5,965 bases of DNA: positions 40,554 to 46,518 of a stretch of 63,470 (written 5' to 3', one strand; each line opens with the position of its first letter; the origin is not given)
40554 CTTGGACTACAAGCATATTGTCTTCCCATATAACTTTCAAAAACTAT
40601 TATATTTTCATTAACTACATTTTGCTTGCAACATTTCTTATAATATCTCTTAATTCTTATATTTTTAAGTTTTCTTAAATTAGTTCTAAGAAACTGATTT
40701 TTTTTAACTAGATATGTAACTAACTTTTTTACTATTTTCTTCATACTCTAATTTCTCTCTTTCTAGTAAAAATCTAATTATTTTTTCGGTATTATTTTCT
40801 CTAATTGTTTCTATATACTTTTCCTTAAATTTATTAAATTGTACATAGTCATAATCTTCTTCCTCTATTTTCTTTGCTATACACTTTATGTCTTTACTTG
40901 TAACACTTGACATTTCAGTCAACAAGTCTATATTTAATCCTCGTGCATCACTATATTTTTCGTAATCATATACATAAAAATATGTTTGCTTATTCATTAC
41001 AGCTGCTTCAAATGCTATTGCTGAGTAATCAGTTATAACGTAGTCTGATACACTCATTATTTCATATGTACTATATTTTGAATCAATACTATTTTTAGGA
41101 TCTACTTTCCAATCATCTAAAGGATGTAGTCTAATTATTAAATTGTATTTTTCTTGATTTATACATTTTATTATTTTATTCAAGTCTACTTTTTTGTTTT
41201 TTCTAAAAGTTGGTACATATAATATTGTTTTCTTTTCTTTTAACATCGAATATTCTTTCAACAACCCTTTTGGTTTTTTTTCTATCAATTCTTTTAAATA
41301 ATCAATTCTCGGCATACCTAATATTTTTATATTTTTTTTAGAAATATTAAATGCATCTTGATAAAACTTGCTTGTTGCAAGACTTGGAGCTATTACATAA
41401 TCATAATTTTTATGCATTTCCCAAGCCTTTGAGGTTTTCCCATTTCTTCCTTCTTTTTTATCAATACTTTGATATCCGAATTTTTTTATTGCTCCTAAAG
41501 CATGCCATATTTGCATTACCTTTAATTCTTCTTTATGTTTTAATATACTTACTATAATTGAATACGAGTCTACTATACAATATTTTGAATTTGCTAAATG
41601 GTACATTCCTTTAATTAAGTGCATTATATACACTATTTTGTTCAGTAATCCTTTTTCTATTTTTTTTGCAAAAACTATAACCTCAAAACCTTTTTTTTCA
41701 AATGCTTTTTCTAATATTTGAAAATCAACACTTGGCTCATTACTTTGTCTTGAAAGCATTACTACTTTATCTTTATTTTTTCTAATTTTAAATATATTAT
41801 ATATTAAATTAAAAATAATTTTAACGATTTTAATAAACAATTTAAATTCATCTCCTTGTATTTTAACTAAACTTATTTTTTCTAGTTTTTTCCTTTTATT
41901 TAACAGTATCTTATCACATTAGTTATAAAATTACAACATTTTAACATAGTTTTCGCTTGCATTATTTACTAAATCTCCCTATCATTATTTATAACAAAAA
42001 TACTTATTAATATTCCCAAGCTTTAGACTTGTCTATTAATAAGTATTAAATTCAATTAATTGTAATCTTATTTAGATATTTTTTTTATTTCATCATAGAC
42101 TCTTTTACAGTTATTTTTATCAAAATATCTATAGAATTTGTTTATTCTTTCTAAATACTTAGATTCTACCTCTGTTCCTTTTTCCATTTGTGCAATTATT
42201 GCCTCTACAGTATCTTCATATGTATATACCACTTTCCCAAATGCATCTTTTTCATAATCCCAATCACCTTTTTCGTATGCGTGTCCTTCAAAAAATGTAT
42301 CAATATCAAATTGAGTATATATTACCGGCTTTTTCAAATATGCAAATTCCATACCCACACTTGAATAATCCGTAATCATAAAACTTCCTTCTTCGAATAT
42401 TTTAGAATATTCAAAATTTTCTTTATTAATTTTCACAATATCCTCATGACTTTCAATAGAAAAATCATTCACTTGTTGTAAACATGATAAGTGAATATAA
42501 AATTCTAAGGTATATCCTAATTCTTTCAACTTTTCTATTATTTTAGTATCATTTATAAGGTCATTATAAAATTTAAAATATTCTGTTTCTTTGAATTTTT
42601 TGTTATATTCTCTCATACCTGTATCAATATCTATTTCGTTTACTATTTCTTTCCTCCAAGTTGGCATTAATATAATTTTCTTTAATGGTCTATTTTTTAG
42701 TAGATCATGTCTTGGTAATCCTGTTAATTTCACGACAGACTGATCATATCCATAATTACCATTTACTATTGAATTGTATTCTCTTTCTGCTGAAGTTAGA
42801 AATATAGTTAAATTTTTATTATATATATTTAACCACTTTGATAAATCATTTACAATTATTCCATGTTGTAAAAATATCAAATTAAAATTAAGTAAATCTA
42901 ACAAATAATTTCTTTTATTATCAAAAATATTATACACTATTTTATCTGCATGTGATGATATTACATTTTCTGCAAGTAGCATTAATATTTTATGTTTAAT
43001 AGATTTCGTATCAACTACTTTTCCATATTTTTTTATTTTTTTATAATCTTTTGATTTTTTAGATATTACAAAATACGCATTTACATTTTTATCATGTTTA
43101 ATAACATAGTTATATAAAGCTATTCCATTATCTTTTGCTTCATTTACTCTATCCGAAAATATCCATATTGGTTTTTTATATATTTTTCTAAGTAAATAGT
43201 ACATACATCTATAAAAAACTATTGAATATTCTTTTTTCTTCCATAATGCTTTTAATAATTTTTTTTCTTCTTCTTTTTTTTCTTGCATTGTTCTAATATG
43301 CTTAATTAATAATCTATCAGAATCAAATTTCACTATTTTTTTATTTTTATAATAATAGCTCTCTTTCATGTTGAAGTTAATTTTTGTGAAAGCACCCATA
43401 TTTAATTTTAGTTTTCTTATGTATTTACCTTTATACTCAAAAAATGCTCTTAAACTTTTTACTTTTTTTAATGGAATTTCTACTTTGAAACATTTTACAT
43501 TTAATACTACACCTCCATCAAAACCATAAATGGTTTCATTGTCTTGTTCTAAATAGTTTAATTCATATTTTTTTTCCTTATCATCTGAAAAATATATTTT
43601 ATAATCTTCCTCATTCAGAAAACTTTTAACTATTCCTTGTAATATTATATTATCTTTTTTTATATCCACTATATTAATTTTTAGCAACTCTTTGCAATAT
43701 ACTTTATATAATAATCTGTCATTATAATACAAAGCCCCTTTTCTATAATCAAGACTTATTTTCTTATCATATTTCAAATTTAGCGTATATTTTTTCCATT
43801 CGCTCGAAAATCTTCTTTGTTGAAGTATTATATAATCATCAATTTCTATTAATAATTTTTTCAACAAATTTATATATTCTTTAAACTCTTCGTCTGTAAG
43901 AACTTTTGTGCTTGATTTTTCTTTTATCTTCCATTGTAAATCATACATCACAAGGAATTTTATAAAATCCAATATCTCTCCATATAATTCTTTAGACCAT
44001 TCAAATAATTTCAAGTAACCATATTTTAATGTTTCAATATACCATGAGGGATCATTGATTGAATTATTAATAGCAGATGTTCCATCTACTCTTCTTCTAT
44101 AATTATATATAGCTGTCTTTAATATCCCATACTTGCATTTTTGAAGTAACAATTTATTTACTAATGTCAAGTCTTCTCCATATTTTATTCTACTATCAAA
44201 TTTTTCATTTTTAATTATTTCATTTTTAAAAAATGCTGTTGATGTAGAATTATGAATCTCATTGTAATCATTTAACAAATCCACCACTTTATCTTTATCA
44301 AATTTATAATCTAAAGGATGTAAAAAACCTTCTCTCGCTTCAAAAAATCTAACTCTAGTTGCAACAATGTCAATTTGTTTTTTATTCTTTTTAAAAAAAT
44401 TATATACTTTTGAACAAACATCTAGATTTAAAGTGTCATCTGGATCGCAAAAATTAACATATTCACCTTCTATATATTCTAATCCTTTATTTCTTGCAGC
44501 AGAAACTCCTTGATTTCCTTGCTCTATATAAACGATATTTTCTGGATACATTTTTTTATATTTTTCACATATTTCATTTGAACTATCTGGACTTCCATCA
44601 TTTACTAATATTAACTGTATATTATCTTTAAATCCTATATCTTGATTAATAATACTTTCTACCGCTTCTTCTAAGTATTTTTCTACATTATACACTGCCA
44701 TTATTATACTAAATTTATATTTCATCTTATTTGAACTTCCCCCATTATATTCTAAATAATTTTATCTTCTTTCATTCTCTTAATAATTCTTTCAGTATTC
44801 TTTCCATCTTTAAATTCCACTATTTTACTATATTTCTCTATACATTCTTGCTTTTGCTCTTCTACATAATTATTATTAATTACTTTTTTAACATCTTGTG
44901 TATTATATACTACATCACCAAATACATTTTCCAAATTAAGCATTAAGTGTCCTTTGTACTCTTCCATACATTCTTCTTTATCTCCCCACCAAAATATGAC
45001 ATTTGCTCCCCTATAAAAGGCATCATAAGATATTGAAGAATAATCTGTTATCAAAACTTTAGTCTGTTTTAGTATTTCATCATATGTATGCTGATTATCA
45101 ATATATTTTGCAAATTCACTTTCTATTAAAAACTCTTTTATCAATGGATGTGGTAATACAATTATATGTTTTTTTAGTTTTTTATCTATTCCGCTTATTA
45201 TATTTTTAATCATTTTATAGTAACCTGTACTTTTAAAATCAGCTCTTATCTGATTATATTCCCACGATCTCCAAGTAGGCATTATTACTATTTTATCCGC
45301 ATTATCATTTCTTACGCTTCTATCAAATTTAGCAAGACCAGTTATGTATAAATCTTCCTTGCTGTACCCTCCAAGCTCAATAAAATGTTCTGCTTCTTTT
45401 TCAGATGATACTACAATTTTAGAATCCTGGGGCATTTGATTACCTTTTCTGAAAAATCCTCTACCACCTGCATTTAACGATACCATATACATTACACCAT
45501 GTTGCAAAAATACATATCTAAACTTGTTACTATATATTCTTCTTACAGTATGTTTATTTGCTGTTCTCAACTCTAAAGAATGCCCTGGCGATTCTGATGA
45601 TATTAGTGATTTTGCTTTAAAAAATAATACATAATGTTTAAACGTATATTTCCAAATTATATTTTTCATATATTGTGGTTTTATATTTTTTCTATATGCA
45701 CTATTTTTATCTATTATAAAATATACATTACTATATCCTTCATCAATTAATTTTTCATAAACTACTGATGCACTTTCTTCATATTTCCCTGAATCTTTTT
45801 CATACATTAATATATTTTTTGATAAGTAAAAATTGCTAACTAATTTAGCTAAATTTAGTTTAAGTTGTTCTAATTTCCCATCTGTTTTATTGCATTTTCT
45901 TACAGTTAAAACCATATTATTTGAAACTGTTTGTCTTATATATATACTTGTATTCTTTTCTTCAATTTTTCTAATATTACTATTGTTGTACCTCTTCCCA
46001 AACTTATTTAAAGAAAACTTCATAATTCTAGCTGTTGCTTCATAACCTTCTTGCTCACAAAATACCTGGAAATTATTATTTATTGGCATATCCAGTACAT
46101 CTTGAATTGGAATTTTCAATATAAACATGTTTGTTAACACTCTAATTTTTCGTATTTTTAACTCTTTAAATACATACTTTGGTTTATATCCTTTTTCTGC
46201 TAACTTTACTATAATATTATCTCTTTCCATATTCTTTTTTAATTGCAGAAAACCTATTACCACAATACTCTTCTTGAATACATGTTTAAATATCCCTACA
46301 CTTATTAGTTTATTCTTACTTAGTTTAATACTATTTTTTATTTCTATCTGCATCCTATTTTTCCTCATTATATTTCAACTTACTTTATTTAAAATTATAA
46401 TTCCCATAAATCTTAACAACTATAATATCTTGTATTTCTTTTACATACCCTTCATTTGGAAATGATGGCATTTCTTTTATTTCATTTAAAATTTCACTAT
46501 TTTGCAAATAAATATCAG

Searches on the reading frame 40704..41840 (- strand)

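Call 61: search_protein_families(library=pfam, proteins=[window:40704-41840:-], max_evalue=0.001)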
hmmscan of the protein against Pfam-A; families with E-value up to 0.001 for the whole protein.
window:40704-41840:- (378 aa): 1 family
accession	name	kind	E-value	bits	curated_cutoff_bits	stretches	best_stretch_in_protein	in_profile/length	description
PF04464.20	Glyphos_transf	-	4.1e-53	181.1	22.1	1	19-359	9-366/367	CDP-Glycerol:Poly(glycerophosphate) glycerophosphotransferase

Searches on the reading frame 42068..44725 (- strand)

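Call 61: search_protein_families(library=pfam, proteins=[window:42068-44725:-], max_evalue=0.001)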
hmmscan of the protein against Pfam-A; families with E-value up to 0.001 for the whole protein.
window:42068-44725:- (885 aa): 4 families
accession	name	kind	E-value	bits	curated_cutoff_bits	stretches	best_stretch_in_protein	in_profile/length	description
PF04464.20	Glyphos_transf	-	3.1e-40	138.7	22.1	1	512-881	8-366/367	CDP-Glycerol:Poly(glycerophosphate) glycerophosphotransferase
PF00535.33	Glycos_transf_2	-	6.1e-32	111.3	23.3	1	6-171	1-164/168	Glycosyl transferase family 2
PF10111.15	Glyco_tranf_2_2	-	5.2e-13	49.6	27.3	1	6-175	1-180/276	Glycosyltransferase like family 2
PF13641.12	Glyco_tranf_2_3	-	2.2e-08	34.8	27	1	5-200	3-202/230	Glycosyltransferase like family 2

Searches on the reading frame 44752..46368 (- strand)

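Call 61: search_protein_families(library=pfam, proteins=[window:44752-46368:-], max_evalue=0.001)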
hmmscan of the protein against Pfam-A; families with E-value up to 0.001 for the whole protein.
window:44752-46368:- (538 aa): 1 family
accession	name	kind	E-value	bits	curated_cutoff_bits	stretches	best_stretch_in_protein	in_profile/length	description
PF04464.20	Glyphos_transf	-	8.5e-25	87.9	22.1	1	182-531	11-364/367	CDP-Glycerol:Poly(glycerophosphate) glycerophosphotransferase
